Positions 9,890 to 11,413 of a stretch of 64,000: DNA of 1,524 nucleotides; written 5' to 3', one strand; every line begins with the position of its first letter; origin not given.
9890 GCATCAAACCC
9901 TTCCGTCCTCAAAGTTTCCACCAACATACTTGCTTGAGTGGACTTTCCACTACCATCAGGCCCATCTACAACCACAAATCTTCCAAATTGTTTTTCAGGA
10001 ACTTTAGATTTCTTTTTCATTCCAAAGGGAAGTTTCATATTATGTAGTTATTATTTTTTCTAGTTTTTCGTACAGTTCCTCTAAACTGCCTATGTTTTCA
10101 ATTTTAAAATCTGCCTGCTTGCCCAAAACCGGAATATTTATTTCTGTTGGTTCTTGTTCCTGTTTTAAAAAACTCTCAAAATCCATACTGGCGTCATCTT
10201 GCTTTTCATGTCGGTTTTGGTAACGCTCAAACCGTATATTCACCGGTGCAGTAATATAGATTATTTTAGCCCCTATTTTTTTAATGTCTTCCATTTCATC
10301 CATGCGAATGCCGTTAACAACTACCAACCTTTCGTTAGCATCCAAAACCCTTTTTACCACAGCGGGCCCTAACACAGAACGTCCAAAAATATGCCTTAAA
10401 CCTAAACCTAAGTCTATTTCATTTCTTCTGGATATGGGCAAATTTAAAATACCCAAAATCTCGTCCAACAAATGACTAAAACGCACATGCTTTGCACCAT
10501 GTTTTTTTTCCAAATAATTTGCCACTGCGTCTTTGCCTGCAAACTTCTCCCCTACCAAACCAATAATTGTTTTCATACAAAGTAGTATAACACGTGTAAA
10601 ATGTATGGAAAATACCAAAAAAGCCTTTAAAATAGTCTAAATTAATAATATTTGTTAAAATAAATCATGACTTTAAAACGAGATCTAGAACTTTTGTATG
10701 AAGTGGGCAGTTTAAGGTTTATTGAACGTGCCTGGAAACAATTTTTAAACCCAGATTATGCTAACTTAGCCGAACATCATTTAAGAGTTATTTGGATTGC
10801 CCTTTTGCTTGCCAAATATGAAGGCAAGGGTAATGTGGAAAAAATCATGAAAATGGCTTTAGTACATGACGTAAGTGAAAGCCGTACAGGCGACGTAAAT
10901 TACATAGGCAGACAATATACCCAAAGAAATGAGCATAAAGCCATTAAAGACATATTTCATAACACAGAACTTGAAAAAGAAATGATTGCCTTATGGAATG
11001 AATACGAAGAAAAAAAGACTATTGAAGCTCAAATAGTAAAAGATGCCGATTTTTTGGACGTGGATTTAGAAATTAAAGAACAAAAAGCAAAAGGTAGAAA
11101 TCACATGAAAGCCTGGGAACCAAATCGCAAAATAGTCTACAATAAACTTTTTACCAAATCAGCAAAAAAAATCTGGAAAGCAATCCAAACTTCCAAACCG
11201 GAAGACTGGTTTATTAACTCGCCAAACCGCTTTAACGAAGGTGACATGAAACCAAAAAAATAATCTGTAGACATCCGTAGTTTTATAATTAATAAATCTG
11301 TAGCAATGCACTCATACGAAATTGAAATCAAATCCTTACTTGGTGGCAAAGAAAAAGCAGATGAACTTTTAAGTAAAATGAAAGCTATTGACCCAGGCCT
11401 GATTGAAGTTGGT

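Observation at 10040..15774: dTMP/dTTP-synthesis supercluster containing a phage T4 gp1-like dNMP kinase plus HD, CYTH and HAD hydrolases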

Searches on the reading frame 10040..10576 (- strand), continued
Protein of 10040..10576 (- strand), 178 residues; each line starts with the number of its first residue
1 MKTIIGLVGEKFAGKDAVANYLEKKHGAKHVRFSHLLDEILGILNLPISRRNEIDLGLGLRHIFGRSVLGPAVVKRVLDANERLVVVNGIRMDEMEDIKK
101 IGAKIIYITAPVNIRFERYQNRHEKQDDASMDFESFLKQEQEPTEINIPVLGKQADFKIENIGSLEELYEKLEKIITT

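Call 55: find_related_loci(query=A1, collection=viral_contigs, flank=8000)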
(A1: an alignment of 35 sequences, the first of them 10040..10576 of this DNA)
Query A1 (178 aa) in viral_contigs; peptide patterns used: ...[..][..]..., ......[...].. (x = any residue, [..] = any of these).
16 stretches matched a pattern, but none encodes a relative of the query by tblastn (E <= 1e-3).

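Call 66: find_encoding_contigs(protein=P0269, flank=6000, max_places=1)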
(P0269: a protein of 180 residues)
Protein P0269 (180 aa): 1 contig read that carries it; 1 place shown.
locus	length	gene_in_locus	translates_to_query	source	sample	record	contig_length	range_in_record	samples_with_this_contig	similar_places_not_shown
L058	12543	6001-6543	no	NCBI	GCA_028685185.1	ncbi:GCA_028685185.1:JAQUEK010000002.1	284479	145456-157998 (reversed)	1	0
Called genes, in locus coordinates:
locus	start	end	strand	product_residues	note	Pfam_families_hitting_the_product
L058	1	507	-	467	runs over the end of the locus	PF05221:AdoHcyase, PF00670:AdoHcyase_NAD, PF02826:2-Hacid_dh_C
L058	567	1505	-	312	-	PF00294:PfkB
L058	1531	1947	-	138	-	-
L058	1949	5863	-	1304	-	PF02811:PHP, PF07733:DNA_pol3_alpha, PF17657:DNA_pol3_finger, PF14579:HHH_6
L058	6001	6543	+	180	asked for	PF13238:AAA_18, PF13207:AAA_17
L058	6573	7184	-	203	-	PF01209:Ubie_methyltran, PF13847:Methyltransf_31, PF08241:Methyltransf_11, PF08242:Methyltransf_12, PF13649:Methyltransf_25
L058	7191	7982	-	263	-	-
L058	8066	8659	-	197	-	PF02353:CMAS, PF13489:Methyltransf_23, PF13847:Methyltransf_31, PF08241:Methyltransf_11, PF08242:Methyltransf_12, PF13649:Methyltransf_25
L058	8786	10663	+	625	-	PF00009:GTP_EFTU, PF01926:MMR_HSR1 (weak), PF00071:Ras (faint), PF03144:GTP_EFTU_D2, PF00679:EFG_C, PF06421:LepA_C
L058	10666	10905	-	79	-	-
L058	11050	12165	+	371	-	PF00149:Metallophos, PF12850:Metallophos_2 (weak)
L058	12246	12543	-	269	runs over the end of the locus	PF00800:PDT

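Call 67: find_encoding_contigs(protein=P0195, flank=6000, max_places=1)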
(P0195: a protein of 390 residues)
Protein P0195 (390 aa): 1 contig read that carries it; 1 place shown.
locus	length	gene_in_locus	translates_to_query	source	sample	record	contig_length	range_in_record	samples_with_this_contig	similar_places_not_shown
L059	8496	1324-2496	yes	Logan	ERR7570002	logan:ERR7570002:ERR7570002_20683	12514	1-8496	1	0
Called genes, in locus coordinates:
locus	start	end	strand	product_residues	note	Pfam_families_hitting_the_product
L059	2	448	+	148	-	?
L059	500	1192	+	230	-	PF00687:Ribosomal_L1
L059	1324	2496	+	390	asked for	-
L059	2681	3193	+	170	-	PF00383:dCMP_cyt_deam_1, PF14437:MafB19-deam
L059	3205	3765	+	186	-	PF13238:AAA_18 (weak), PF13207:AAA_17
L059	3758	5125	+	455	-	PF02511:Thy1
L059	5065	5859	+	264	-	PF02223:Thymidylate_kin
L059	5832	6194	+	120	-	PF03819:MazG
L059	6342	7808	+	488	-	PF02934:GatB_N, PF02637:GatB_Yqey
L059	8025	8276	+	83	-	-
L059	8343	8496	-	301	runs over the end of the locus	PF01745:IPT, PF01715:IPPT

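Call 80: find_homologous_proteins(query=P0169, max_evalue=0.00001)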
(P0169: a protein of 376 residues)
Query P0169 (376 aa): 2 proteins with E <= 0.00001 among 5641 candidates.
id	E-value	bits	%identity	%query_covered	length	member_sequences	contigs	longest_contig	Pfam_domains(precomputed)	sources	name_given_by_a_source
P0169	1.2e-241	819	100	100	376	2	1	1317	PF00692.25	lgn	-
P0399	6.7e-36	142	55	37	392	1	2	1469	PF00692.25,PF02223.24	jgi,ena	-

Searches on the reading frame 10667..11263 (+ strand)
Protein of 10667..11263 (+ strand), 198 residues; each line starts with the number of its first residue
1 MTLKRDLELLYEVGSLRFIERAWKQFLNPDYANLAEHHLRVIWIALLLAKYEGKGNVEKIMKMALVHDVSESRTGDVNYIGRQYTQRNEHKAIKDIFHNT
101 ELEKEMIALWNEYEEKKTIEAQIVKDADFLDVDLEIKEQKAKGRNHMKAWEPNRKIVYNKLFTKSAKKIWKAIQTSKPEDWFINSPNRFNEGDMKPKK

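Call 3: search_protein_families(library=pfam, proteins=[window:10667-11263:+], max_evalue=0.01)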
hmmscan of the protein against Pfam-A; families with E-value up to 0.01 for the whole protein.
window:10667-11263:+ (198 aa): 3 families
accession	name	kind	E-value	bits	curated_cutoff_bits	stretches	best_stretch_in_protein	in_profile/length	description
PF13023.12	HD_3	-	1.6e-27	96.8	22.5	1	13-170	1-165/165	HD domain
PF01966.28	HD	-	2.9e-11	44.1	22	1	35-131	2-114/116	HD domain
PF12917.13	YfbR-like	-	5e-10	39.8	25.9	1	15-147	8-153/182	5'-deoxynucleotidase YfbR-like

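Call 4: search_protein_families(library=ncbifam, proteins=[window:10667-11263:+], max_evalue=0.01)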
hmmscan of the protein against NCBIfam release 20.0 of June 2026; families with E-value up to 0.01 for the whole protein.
window:10667-11263:+ (198 aa): 1 family
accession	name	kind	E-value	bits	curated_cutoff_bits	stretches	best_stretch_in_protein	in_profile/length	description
NF003009.0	PRK03826.1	equivalog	3.4e-09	36.7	122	1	13-147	10-156/197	5'-deoxynucleotidase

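Call 6: search_protein_families(library=phrogs, proteins=[window:10667-11263:+], max_evalue=0.01)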
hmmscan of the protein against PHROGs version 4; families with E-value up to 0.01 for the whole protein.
window:10667-11263:+ (198 aa): 2 families
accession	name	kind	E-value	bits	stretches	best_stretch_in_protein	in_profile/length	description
phrog_7076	-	DNA, RNA and nucleotide metabolism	1.2e-12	48.9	1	23-149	18-144/188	dATP triphosphohydrolase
phrog_6047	-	unknown function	0.00016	22.7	1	29-171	28-158/186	-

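Call 40: search_solved_structures(query=window:10667-11263:+, max_evalue=0.01)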
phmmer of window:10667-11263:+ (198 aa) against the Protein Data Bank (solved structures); distinct sequences matched with E-value up to 0.01: 12.
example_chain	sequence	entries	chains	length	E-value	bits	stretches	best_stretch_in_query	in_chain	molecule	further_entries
1xx7_A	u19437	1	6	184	3.6e-13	52.9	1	7-150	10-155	oxetanocin-like protein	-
2cqz_A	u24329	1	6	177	1.8e-11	47.4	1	30-156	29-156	177aa long hypothetical protein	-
4dmb_A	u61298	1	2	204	5e-11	46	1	7-139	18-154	HD domain-containing protein 2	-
4l1j_A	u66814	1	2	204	4.8e-10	42.8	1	7-138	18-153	HD domain-containing protein 2 | HD domain-containing protein 2 (Phosphorylate)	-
4l7e_A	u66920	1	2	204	6.6e-10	42.3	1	7-139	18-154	HD domain-containing protein 2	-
4l7w_A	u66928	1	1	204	1.2e-09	41.4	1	7-139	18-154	HD domain-containing protein 2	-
3kh1_A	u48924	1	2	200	7.3e-08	35.6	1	9-130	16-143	Predicted metal-dependent phosphohydrolase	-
1ynb_A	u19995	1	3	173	1.4e-07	34.7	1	8-94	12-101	hypothetical protein AF1432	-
1yoy_A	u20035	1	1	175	2.7e-07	33.8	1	8-94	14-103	hypothetical protein AF1432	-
2paq_A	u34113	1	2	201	5.1e-07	32.9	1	14-147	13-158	5'-deoxynucleotidase YfbR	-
2par_A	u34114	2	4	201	3.5e-06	30.2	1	14-147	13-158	5'-deoxynucleotidase YfbR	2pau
5yox_A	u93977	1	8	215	0.00019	24.5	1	34-149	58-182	HD domain-containing protein YGL101W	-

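Call 51: search_protein_families(library=padloc, proteins=[window:10667-11263:+], max_evalue=0.001)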
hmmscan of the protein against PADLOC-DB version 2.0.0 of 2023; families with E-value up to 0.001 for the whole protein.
window:10667-11263:+ (198 aa): 0 families
